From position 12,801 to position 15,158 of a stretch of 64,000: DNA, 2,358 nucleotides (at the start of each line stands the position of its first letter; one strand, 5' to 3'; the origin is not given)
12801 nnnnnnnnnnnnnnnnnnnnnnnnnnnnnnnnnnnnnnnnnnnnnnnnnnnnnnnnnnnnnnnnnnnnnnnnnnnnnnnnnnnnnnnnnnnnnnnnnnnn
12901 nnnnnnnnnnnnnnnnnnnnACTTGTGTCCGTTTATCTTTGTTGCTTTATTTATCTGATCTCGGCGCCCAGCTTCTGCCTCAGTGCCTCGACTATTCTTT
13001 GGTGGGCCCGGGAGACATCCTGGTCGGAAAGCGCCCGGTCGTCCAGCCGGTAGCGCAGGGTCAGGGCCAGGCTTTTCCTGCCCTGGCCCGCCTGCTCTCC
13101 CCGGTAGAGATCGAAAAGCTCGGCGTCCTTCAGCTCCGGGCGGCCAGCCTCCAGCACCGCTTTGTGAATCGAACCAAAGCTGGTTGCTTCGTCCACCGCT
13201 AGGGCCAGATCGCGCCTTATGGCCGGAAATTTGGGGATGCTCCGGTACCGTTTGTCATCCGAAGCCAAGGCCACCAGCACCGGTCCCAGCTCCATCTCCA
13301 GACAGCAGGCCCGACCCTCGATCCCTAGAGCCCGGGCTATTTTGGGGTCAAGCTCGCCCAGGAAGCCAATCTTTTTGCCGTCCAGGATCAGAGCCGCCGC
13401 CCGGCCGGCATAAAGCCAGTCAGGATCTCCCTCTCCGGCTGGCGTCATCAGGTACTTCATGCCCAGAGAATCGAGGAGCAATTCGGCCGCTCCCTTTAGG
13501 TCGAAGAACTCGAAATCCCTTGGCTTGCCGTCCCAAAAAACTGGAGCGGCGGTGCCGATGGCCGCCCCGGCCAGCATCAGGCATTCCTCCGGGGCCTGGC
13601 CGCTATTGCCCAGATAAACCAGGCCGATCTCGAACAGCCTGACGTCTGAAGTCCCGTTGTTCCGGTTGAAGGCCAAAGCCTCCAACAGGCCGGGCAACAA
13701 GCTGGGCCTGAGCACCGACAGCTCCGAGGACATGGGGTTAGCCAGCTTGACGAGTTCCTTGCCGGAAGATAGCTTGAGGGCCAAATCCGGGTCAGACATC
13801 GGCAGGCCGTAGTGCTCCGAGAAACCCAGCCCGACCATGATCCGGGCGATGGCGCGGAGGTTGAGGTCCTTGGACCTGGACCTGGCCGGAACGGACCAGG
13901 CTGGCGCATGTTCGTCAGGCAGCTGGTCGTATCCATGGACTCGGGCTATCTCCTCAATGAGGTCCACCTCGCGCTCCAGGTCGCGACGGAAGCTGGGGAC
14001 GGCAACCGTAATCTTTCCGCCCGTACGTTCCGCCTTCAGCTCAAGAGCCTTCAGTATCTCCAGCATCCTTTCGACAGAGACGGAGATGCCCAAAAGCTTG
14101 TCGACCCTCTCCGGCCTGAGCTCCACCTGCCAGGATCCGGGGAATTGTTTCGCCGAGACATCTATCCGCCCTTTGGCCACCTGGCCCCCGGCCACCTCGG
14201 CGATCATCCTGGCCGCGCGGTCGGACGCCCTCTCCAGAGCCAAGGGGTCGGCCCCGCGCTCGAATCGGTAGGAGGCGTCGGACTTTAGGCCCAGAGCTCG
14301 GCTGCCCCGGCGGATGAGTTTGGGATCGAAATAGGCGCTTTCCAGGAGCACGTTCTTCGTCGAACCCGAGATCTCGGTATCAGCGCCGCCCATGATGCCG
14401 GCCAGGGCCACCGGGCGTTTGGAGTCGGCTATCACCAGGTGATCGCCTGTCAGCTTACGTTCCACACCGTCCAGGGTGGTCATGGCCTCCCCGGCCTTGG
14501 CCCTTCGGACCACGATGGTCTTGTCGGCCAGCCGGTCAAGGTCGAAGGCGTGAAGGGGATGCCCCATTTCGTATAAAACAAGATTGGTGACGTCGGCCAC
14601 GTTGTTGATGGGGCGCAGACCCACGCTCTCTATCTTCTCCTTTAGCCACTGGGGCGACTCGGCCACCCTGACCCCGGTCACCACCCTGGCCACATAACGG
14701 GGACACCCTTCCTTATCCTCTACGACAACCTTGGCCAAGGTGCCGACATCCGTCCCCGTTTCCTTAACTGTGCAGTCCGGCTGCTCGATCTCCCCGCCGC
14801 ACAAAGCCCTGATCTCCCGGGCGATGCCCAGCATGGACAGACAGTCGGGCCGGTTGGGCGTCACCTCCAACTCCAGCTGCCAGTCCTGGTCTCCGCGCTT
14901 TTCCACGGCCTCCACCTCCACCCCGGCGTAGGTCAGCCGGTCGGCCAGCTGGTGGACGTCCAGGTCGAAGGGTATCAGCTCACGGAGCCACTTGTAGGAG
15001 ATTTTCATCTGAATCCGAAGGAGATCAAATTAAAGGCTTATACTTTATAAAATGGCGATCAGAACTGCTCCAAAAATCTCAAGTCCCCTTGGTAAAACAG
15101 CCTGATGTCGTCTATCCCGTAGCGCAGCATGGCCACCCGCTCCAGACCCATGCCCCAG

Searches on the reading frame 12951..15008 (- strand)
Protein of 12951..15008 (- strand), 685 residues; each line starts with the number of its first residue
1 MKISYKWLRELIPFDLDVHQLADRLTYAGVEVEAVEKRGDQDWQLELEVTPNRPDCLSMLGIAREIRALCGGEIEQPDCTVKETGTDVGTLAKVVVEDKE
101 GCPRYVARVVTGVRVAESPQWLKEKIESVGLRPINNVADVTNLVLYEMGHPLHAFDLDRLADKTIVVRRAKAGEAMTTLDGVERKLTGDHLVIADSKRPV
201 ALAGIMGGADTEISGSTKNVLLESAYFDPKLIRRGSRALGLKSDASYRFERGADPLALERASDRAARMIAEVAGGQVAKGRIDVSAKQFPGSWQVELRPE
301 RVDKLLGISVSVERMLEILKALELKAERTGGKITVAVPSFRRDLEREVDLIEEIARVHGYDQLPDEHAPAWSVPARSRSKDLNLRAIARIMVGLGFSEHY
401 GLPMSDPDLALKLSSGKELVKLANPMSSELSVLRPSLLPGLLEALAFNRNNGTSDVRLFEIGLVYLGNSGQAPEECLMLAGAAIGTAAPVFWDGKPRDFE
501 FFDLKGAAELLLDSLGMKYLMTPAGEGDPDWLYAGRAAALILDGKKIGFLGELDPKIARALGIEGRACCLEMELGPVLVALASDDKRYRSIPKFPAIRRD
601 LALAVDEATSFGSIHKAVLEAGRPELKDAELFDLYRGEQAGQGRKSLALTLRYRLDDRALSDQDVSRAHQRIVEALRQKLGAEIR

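Call 7: search_protein_families(library=pfam, proteins=[window:12951-15008:-])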
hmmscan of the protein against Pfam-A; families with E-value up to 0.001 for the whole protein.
window:12951-15008:- (685 aa): 4 families
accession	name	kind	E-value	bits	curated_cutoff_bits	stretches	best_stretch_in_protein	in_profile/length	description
PF03483.22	B3_4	-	4.1e-69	232.1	29.3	1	102-274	2-174/174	B3/4 domain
PF17759.6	tRNA_synthFbeta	-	5.5e-51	173.5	22.4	1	379-574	17-214/214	Phenylalanyl tRNA synthetase beta chain CLM domain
PF03147.19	FDX-ACB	-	1.3e-27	96.5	31.1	1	592-685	1-94/94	Ferredoxin-fold anticodon binding domain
PF03484.21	B5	-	1.7e-25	89.4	28.6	1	295-360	1-67/67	tRNA synthetase B5 domain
